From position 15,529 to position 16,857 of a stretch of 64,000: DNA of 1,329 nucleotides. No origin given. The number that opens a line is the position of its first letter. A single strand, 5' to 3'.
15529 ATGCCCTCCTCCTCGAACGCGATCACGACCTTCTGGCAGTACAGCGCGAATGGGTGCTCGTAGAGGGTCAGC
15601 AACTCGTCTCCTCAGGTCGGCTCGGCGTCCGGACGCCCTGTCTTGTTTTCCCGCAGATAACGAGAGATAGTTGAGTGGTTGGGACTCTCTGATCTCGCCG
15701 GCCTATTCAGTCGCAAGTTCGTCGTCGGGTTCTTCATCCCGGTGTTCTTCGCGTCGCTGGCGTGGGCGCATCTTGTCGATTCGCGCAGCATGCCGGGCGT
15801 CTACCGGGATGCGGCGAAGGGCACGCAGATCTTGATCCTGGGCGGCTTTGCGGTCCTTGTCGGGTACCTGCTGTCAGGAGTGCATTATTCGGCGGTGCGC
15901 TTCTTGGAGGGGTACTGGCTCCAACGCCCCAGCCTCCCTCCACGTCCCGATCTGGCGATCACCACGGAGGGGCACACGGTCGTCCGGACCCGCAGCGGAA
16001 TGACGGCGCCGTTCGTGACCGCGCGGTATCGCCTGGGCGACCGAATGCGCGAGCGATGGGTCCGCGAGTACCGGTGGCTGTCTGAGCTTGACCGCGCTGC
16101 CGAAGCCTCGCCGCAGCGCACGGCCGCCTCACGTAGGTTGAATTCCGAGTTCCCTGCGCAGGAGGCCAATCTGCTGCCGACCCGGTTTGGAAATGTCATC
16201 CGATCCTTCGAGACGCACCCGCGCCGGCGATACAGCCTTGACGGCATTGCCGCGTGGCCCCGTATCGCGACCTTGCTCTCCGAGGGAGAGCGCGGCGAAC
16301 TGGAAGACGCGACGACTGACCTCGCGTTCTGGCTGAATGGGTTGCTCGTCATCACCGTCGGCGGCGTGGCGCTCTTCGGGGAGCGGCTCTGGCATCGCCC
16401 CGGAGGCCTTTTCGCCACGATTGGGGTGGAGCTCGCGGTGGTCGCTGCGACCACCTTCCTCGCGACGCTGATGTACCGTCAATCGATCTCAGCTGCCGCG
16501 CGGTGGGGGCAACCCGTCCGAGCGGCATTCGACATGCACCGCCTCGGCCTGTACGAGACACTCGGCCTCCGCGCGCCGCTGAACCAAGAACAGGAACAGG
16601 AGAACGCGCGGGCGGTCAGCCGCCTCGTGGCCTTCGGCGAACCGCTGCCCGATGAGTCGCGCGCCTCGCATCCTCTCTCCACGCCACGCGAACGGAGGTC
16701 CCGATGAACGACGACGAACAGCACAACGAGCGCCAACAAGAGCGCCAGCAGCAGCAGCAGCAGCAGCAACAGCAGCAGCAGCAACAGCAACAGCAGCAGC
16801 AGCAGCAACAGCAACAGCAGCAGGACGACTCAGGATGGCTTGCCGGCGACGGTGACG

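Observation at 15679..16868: Two-gene module: uncharacterised multi-TM protein coupled to a 26-Gln microprotein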

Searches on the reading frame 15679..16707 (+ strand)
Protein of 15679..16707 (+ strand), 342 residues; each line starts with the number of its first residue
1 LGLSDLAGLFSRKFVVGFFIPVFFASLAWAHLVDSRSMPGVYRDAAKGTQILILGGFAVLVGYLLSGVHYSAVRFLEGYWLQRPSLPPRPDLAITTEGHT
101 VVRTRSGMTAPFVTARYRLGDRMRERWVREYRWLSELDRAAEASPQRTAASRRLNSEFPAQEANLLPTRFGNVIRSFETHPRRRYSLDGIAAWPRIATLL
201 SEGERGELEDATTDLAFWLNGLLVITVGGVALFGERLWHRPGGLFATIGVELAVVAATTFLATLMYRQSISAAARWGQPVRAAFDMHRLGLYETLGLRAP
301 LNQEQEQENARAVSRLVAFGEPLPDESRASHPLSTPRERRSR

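Call 3: search_protein_families(library=pfam, proteins=[window:15679-16707:+], max_evalue=0.1)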
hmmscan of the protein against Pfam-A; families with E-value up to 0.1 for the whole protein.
window:15679-16707:+ (342 aa): 0 families

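Call 7: find_homologous_proteins(query=window:15679-16707:+)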
Query window:15679-16707:+ (342 aa): 78 proteins with E <= 0.001 among 8000 candidates. Only proteins of 188 to 599 residues were searched: fused or split forms outside these lengths cannot appear, so this answer is no evidence that the protein stands alone or is whole; lengths 'longer' or 'shorter' looks for them.
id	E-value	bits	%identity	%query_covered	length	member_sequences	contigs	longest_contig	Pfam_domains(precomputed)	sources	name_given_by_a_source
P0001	1.0e-223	760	100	100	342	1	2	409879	-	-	-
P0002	1.1e-188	644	86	99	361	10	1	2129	-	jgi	jgi:hypothetical protein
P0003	1.9e-151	522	73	93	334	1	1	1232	-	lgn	-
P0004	8.5e-121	421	59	97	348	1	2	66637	-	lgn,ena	-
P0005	1.3e-116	408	58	96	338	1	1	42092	-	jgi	jgi:hypothetical protein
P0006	4.1e-111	389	56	97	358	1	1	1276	-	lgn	-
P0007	1.6e-108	381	55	96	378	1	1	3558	-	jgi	jgi:hypothetical protein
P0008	3.1e-108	380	55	99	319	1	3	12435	-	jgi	jgi:hypothetical protein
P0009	2.1e-107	377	54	96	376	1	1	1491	-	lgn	-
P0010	2.7e-106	374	56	96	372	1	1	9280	-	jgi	jgi:hypothetical protein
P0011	1.2e-104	368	53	96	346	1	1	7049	-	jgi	jgi:hypothetical protein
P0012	1.4e-104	368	53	96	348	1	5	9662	-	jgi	jgi:hypothetical protein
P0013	4.7e-104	366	53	96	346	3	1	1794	-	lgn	-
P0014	4.0e-102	360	53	96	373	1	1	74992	-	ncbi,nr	ncbi:MAG TPA: hypothetical protein VFR97_02480 [Capillimicrobium sp.]|nr:hypothetical protein [Capil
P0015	4.8e-101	356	59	84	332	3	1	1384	-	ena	-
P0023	1.4e-96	342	51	99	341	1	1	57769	-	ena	-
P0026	1.3e-95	338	51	99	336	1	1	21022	-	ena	-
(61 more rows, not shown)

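Call 9: find_related_loci(query=A1, collection=genome_contigs, flank=4000)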
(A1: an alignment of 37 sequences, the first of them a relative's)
Query A1 (342 aa) in genome_contigs; peptide patterns used: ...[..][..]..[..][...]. (x = any residue, [..] = any of these).
168 stretches matched a pattern; 139 encode a relative of the query (tblastn E <= 1e-3); the best 80 are kept; 80 distinct loci.
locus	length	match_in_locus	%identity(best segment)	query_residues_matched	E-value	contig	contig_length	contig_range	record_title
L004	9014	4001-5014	52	1-330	2e-87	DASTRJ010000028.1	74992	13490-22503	MAG TPA_asm: Capillimicrobium sp. isolate SMAG_U2249 k141_700713, whole genome shotgun sequence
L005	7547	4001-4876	34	1-322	9e-42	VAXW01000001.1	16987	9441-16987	MAG: Actinobacteria bacterium isolate AC_42 14_1009_09_40cm_scaffold_1165, whole genome shotgun sequence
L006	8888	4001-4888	35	1-326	1e-46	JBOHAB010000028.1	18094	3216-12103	MAG: Gaiellaceae bacterium isolate SD8048_metabat2.bin.6 NODE_288_length_18094_cov_1.731452, whole genome shotgun sequen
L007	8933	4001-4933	28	3-321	1e-30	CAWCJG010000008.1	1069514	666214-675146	MAG: uncultured Acidobacteriaceae bacterium isolate MFD09603.bin.2.182 genome assembly, contig: contig_42629, whole geno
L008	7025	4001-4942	32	3-341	1e-28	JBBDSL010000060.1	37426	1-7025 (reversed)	MAG: Wenzhouxiangellaceae bacterium isolate LejiaC_62_18 Lejia_C_2564_length_37426_cov_12, whole genome shotgun sequence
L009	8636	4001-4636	34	135-338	6e-26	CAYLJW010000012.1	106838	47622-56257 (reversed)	MAG TPA_asm: uncultured Ardenticatenaceae bacterium isolate binchicken_co350_185 genome assembly, contig: NODE_257_lengt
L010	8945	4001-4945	29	3-321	1e-25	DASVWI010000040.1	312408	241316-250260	MAG TPA_asm: Pyrinomonadaceae bacterium isolate SMAG_U3366 k141_310625, whole genome shotgun sequence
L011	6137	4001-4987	31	3-325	6e-25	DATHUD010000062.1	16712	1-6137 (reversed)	MAG TPA_asm: Thermoanaerobaculia bacterium isolate SMAG_U16097 k141_739400, whole genome shotgun sequence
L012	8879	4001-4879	33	6-306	7e-25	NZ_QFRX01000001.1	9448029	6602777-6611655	Streptomyces sp. Act143 Scaffold_1, whole genome shotgun sequence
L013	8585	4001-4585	34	151-342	9e-25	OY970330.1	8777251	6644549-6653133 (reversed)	MAG: Thermoanaerobaculaceae bacterium isolate MFD05537.bin.c.1 genome assembly, chromosome: 1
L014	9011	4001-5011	28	1-325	8e-25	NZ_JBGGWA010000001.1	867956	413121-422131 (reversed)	Paraburkholderia sp. IW21 contig1, whole genome shotgun sequence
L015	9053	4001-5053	28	3-335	1e-24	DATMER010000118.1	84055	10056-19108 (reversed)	MAG TPA_asm: Thermoanaerobaculia bacterium isolate SMAG_U13441 k141_2200278, whole genome shotgun sequence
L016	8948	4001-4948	27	3-327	9e-24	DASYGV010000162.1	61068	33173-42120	MAG TPA_asm: Thermoanaerobaculia bacterium isolate SMAG_U4223 k141_404460, whole genome shotgun sequence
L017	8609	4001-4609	32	141-338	3e-23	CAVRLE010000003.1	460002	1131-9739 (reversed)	MAG: uncultured Acidobacteriota bacterium isolate MFD05513.bin.2.152 genome assembly, contig: contig_17652, whole genome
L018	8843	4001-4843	27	2-307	4e-23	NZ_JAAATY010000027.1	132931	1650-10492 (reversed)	Kibdelosporangium persicum strain 4NS15 sequence_27, whole genome shotgun sequence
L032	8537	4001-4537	33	141-322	2e-20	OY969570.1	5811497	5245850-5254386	MAG: uncultured Gemmatimonadales bacterium isolate MFD02840.bin.c.1 genome assembly, chromosome: 1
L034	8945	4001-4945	27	3-326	5e-20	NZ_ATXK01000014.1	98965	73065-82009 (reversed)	Aurantimonas coralicida DSM 14790 H536DRAFT_scaffold00014.14_C, whole genome shotgun sequence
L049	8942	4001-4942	26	3-327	8e-18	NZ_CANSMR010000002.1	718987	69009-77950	MAG: uncultured Bradyrhizobium sp. isolate SRR15633984_bin.32_metawrap_v1.3_MAG NODE.3_length_718987_cov_15_505180, whol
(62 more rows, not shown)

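Call 10: find_related_loci(query=A1, collection=metagenome_contigs, flank=4000)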
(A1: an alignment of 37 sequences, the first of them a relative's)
Query A1 (342 aa) in metagenome_contigs; peptide patterns used: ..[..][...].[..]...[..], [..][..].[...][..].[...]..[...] (x = any residue, [..] = any of these).
581 stretches matched a pattern; 384 encode a relative of the query (tblastn E <= 1e-3); the best 80 are kept; 80 distinct loci.
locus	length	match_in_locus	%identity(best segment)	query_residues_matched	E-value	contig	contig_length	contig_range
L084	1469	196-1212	86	1-339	0e+0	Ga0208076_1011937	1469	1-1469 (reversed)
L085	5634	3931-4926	49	1-324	2e-91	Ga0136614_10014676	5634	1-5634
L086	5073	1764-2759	49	1-324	2e-91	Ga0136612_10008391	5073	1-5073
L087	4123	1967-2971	48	5-335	6e-90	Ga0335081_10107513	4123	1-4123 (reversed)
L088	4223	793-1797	48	5-335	7e-90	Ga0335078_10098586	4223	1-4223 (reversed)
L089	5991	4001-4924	42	1-328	1e-72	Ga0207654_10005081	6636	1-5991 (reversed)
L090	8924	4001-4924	43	1-328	9e-72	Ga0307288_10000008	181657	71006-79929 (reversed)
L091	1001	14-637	55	116-312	2e-73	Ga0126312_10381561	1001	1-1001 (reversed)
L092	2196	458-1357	43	1-328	3e-63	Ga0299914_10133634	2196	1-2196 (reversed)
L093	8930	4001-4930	39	1-341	2e-61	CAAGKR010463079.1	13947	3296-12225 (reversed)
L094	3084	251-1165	41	1-328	1e-59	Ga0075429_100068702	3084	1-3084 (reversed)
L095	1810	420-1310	41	1-330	4e-55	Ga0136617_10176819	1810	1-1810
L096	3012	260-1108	35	1-322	2e-52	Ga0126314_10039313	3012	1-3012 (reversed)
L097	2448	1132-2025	35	1-327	4e-52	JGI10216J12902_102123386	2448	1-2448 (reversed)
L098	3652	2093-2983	35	1-326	2e-49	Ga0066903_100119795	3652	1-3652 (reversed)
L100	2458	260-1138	35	1-323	2e-48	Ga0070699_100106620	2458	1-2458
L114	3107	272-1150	30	1-329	1e-40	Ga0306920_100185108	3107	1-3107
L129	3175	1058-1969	28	3-322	8e-31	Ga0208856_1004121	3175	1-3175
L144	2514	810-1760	29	5-342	1e-27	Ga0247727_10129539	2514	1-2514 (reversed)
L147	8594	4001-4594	35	141-332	3e-27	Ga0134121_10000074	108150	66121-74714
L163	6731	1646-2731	26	3-321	1e-25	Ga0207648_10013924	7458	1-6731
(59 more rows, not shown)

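Call 15: search_protein_families(library=ncbifam, proteins=[window:15679-16707:+], max_evalue=1)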
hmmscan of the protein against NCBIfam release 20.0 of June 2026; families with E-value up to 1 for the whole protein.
window:15679-16707:+ (342 aa): 0 families

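Call 16: search_protein_families(library=padloc, proteins=[window:15679-16707:+], max_evalue=1)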
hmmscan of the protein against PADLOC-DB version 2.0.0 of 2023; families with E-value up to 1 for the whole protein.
window:15679-16707:+ (342 aa): 0 families

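Call 22: predict_structure(alignment_id=A1)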
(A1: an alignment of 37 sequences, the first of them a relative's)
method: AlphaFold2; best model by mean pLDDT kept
length: 342 residues; sequences in the alignment: 37
mean_pLDDT: 92.4   pTM: 0.86
mean pLDDT of the five models: 92.4, 91.4, 91.2, 89.4, 89.1
residues with pLDDT >= 90: 278; 70-90: 50; 50-70: 12; < 50: 2
segments of 3 or more residues with pLDDT < 50: none
pLDDT, mean of each block of 10 residues (from residue 1): 78 97 96 92 95 97 97 97 82 77 80 95 98 98 97 96 97 97 94 96 98 98 97 90 87 95 98 98 97 96 96 94 93 56 50
secondary structure, 60 per line:
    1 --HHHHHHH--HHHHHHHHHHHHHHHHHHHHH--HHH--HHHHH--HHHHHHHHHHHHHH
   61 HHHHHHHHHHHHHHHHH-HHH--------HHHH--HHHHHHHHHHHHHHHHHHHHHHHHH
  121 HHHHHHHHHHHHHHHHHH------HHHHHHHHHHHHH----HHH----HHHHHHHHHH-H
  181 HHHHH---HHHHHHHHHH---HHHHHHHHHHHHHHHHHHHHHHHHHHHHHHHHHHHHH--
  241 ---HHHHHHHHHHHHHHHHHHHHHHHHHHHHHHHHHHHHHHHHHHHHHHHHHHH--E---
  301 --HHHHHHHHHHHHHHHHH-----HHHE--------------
elements in order: H3-9 H12-32 H40-44 H47-77 H90-93 H96-138 H145-157 H169-178 H180-185 H189-198 H202-238 H244-294 H303-319

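Call 28: fold_search(model_id=the predicted structure, library=pdb)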
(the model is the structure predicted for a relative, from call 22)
No match with E <= 0.001 here; weaker rows may still be real.
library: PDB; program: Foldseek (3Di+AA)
matches with E <= 10: 500; with E <= 0.001: 0
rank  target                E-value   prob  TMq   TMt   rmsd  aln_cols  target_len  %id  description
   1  2ybb_N                2.6e-01  0.21  0.14  0.18  20.8       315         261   12  Fitted model for bovine mitochondrial supercomplex I1III2IV1 by single particle cryo-EM (EMD-1876) (released 2011-10-19)
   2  9i6f_C                2.8e-01  0.21  0.15  0.18  21.1       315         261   13  Cryo-EM structure of HIGD2A bound complex IV (released 2025-12-03)
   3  1occ_C                3.0e-01  0.21  0.14  0.18  20.8       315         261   12  STRUCTURE OF BOVINE HEART CYTOCHROME C OXIDASE AT THE FULLY OXIDIZED STATE (released 1996-12-07)
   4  1v54_C                4.3e-01  0.18  0.15  0.18  20.4       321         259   13  Bovine heart cytochrome c oxidase at the fully oxidized state (released 2003-12-23)
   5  1qle_C                4.5e-01  0.15  0.14  0.17  21.4       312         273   17  CRYO-STRUCTURE OF THE PARACOCCUS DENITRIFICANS FOUR-SUBUNIT CYTOCHROME C OXIDASE IN THE COMPLETELY OXIDIZED STATE COMP (released 1999-12-02)
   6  6r1j_J                4.5e-01  0.14  0.13  0.16  26.1       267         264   12  Structure of the soluble AhlC triple head mutant of the tripartite alpha-pore forming toxin, AHL, from Aeromonas hydro (released 2019-07-10)
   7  7jro_c                5.3e-01  0.16  0.15  0.18  21.9       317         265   14  Plant Mitochondrial complex IV from Vigna radiata (released 2021-01-20)
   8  9fks_i                5.5e-01  0.15  0.14  0.17  21.4       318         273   14  Respiratory supercomplex CIII2-CIV2 from alphaproteobacterium (released 2025-12-17)
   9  9w2z_C                5.5e-01  0.15  0.14  0.18  21.2       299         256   13  Cryo-EM structure of complex IV on the bovine heart submitochondrial particles, IV-A (released 2026-04-01)
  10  6jy3_C                5.8e-01  0.15  0.15  0.18  20.2       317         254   12  Monomeric Form of Bovine Heart Cytochrome c Oxidase in the Fully Oxidized State (released 2019-09-18)
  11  8ugh_4C               5.8e-01  0.15  0.15  0.18  20.9       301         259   13  In-situ structure of typeA supercomplex with lipids in respiratory chain (composite) (released 2024-06-19)
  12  7au3_C                6.0e-01  0.16  0.14  0.17  20.9       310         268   14  Cytochrome c oxidase structure in F-state (released 2021-12-01)
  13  7xma_C                6.6e-01  0.15  0.15  0.18  20.5       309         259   13  Crystal structure of Bovine heart cytochrome c oxidase, apo structure with DMSO (released 2022-12-21)
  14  5weh_C                6.9e-01  0.11  0.12  0.15  21.0       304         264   14  Cytochrome c oxidase from Rhodobacter sphaeroides in the reduced state (released 2017-09-13)
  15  9gm7_C                6.9e-01  0.09  0.13  0.11  23.6       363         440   10  MukBEF in a nucleotide-bound state with open neck gate (monomer) (released 2025-03-26)
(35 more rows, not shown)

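Call 32: find_encoding_contigs(protein=P0004, flank=3000, max_places=2)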
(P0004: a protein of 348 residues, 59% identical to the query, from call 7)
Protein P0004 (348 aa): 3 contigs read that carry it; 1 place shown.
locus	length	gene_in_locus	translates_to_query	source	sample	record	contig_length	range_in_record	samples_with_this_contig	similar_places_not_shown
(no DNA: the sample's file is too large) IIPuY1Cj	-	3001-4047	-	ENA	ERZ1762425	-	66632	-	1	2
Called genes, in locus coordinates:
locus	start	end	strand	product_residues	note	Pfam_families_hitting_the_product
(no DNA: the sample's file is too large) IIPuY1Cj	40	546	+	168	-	-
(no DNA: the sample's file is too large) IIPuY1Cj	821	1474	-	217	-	-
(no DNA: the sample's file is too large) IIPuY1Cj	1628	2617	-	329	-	-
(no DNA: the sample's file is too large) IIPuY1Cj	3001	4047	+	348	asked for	-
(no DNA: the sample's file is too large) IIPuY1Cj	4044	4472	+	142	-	-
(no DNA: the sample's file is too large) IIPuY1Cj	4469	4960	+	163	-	PF02342:TerD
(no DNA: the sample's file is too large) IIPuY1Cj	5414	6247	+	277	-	-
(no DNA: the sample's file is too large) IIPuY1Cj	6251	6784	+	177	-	-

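Call 33: find_encoding_contigs(protein=P0005, flank=3000, max_places=2)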
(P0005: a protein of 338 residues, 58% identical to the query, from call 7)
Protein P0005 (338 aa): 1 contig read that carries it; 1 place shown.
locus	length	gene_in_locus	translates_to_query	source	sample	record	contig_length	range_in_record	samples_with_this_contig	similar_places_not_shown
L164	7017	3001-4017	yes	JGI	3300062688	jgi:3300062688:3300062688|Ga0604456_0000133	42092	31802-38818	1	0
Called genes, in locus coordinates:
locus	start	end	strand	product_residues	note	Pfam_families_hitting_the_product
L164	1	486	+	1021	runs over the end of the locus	-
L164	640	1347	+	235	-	-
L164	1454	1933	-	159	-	-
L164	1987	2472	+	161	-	-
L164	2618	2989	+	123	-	-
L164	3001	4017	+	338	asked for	-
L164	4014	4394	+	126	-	-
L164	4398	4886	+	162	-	PF02342:TerD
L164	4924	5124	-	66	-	-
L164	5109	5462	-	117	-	PF00376:MerR, PF12728:HTH_17 (faint), PF13411:MerR_1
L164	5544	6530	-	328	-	PF10005:Zn_ribbon_DZR_6, PF15887:Peptidase_Mx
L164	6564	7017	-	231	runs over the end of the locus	PF00440:TetR_N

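Call 34: find_encoding_contigs(protein=P0003, flank=3000, max_places=2)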
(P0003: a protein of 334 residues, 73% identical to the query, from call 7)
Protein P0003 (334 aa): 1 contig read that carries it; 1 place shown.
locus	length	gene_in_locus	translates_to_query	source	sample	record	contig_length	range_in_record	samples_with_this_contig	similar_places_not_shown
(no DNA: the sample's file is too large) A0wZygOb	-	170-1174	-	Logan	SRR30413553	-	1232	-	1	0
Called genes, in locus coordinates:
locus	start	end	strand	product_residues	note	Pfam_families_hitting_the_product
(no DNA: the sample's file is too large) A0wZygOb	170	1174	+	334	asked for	-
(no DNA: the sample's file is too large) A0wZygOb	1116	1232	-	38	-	?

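Call 47: search_protein_families(library=pfam, proteins=[L100:1416-1736:+, L034:3224-3976:+, L049:3618-3995:+, L129:214-1041:+, L009:4694-5350:+, L114:1174-1626:+, L086:333-1709:+, L144:159-782:+, L015:5444-5863:+], max_evalue=0.01)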
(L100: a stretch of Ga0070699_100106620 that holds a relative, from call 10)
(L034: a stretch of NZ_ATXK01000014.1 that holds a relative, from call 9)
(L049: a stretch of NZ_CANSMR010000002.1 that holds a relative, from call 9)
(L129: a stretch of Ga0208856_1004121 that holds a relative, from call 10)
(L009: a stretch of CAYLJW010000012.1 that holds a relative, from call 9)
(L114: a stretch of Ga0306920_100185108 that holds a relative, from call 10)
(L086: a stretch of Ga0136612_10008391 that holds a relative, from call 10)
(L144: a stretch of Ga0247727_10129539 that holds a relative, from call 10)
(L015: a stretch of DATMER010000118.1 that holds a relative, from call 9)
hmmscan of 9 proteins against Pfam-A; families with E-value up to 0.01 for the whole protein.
L100:1416-1736:+ (107 aa): 4 families
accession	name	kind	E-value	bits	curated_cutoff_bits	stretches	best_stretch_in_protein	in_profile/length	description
PF00216.26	Bac_DNA_binding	-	2.4e-28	98.6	22.4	1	3-93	1-90/90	Bacterial DNA-binding protein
PF18291.6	HU-HIG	-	3.1e-07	30.9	26.2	1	3-94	32-120/125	HU domain fused to wHTH, Ig, or Glycine-rich motif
PF10025.14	DUF2267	-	1.9e-05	25.3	29.8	1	5-41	70-106/122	Uncharacterized conserved protein (DUF2267)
PF18175.6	HU-CCDC81_bac_2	-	0.0044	17.3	35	1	11-56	6-51/70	CCDC81-like prokaryotic HU domain 2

L034:3224-3976:+ (251 aa): 1 family
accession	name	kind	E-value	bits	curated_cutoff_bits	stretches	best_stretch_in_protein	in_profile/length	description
PF00166.26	Cpn10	-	1.8e-19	70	21.1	1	86-174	2-92/93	Chaperonin 10 Kd subunit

L049:3618-3995:+ (126 aa): 1 family
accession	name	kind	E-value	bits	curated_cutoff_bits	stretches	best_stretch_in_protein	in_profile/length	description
PF00166.26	Cpn10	-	5.5e-34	116.5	21.1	1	15-105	2-92/93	Chaperonin 10 Kd subunit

L129:214-1041:+ (276 aa): 1 family
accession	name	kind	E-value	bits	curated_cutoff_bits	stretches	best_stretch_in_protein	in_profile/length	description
PF09557.15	DUF2382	-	6.6e-15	55.8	23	1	141-246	1-109/111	Domain of unknown function (DUF2382)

L009:4694-5350:+ (219 aa): 0 families

L114:1174-1626:+ (151 aa): 1 family
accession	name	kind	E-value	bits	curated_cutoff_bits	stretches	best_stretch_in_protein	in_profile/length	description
PF05239.21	PRC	-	0.00098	19.5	21.2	1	35-73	7-45/78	PRC-barrel domain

L086:333-1709:+ (459 aa): 2 families
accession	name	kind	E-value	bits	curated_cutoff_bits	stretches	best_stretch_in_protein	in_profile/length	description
PF01058.29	Oxidored_q6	-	2.5e-21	76.2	27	1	112-278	1-126/128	NADH ubiquinone oxidoreductase, 20 Kd subunit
PF14720.11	NiFe_hyd_SSU_C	-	4e-21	75.6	27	1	303-381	1-79/80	NiFe/NiFeSe hydrogenase small subunit C-terminal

L144:159-782:+ (208 aa): 1 family
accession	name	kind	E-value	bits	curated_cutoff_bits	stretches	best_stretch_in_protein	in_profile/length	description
PF19971.4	TCAD2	-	7.7e-12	45.7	27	1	94-183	3-88/90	Ternary complex associated domain 2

L015:5444-5863:+ (140 aa): 1 family
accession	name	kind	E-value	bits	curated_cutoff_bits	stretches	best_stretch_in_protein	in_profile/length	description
PF14229.12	DUF4332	-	3.4e-05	24.4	23.2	1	10-73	57-121/122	Domain of unknown function (DUF4332)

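Call 48: search_protein_representatives(alignment_id=A1)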
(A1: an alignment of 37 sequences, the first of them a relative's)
Query: 37 sequences, 318 profile positions. Proteins with E-value up to 0.001 (for the whole library): 6412; up to 1e-10: 4849; up to 1e-30: 1640. The best 150 are listed.
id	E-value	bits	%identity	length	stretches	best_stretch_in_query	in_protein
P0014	9.2e-140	482.1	-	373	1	1-314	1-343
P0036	1.8e-118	412.1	-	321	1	1-316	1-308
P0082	1.6e-110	386.0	-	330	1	1-314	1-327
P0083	2.6e-109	382.0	-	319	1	1-312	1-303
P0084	5.1e-108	377.8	-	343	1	1-312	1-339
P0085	9.9e-108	376.8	-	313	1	5-316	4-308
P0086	4.1e-106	371.5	-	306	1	1-315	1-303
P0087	8.4e-106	370.5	-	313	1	1-311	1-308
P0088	8.8e-104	363.8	-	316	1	4-311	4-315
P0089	1.6e-102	359.7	-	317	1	1-316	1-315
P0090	2.5e-100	352.5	-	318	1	1-316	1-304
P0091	5.8e-100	351.3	-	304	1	1-312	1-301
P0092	2.7e-98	345.8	-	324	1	1-312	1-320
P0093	2.4e-97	342.7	-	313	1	1-311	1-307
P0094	9.0e-97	340.8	-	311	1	1-314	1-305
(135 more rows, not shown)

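Call 58: search_protein_families(library=pfam, proteins=[L085:1-318:+, L085:358-1194:+, L085:974-2236:+, L085:2539-3879:+, L085:5063-5524:+, L085:1508-2440:-], max_evalue=0.001)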
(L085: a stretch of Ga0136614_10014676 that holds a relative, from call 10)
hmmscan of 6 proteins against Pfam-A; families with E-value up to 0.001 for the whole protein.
L085:1-318:+ (105 aa): 1 family
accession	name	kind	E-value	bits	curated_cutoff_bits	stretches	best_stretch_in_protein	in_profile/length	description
PF03050.20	DDE_Tnp_IS66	-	1.5e-06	28.2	23.1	1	14-64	232-282/284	Transposase IS66 family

L085:358-1194:+ (278 aa): 0 families

L085:974-2236:+ (420 aa): 0 families

L085:2539-3879:+ (446 aa): 2 families
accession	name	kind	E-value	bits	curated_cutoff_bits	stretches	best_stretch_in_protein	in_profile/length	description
PF01058.29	Oxidored_q6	-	3e-21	75.9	27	1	101-267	1-126/128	NADH ubiquinone oxidoreductase, 20 Kd subunit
PF14720.11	NiFe_hyd_SSU_C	-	3.8e-21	75.7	27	1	292-370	1-79/80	NiFe/NiFeSe hydrogenase small subunit C-terminal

L085:5063-5524:+ (153 aa): 0 families

L085:1508-2440:- (310 aa): 1 family
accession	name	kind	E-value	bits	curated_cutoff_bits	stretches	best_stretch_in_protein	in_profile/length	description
PF00589.27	Phage_integrase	-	4.8e-32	111.5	27.1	1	118-281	6-167/172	Phage integrase family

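Call 68: search_protein_families(library=pfam, proteins=[L015:5890-6675:+, L007:5416-6402:+, L147:4864-5607:+, L032:5077-5541:+, L163:3898-4911:+], max_evalue=0.01)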
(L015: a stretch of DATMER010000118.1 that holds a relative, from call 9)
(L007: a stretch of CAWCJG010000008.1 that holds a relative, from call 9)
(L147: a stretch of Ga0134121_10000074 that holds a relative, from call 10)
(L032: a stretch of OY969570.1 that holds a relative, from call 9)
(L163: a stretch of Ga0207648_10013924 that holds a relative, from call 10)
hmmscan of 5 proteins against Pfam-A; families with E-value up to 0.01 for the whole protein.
L015:5890-6675:+ (262 aa): 2 families
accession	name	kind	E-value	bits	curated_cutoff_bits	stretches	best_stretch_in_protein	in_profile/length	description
PF08666.17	SAF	-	1e-05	26.4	21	1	109-166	2-62/63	SAF domain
PF13144.11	ChapFlgA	-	0.0027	18.2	23.8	1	108-168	1-62/122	Chaperone for flagella basal body P-ring formation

L007:5416-6402:+ (329 aa): 0 families

L147:4864-5607:+ (248 aa): 0 families

L032:5077-5541:+ (155 aa): 0 families

L163:3898-4911:+ (338 aa): 0 families

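Call 71: search_protein_families(library=phrogs, proteins=[window:15679-16704:+, L015:5890-6675:+], max_evalue=0.01)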
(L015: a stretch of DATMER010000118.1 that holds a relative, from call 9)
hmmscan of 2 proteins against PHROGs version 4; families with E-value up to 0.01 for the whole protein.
window:15679-16704:+ (342 aa): 0 families

L015:5890-6675:+ (262 aa): 0 families

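Call 78: find_encoding_contigs(protein=P0008, flank=2500, max_places=1)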
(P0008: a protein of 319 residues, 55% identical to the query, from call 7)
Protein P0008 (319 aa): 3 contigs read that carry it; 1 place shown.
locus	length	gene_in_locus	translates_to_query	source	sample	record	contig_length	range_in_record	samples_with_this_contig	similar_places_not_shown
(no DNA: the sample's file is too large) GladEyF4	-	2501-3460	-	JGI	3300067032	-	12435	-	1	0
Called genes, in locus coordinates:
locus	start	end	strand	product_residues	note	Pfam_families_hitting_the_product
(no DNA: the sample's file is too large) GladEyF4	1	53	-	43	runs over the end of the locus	-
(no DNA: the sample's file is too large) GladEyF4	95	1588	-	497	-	PF00392:GntR, PF00155:Aminotran_1_2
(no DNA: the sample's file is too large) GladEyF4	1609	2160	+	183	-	PF01872:RibD_C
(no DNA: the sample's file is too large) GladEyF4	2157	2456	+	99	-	-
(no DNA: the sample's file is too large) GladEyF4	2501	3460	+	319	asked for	-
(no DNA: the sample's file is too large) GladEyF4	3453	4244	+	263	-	PF01832:Glucosaminidase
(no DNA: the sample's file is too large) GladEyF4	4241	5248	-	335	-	PF00196:GerE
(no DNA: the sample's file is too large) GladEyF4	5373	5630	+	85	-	PF01022:HTH_5 (weak), PF12840:HTH_20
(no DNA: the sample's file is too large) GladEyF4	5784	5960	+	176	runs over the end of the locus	?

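Call 79: find_encoding_contigs(protein=P0010, flank=2500, max_places=1)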
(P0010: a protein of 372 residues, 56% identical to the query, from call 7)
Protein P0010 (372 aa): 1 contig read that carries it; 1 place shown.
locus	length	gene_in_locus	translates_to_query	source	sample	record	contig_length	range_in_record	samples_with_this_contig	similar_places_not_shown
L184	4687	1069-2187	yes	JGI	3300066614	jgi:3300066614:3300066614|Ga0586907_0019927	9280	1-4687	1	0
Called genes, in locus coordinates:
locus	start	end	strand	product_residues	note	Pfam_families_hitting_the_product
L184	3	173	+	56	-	?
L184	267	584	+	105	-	-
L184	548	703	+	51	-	-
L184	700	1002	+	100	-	-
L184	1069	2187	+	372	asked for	-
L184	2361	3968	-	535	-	PF09286:Pro-kuma_activ, PF00082:Peptidase_S8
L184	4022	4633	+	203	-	-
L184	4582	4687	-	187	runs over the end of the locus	-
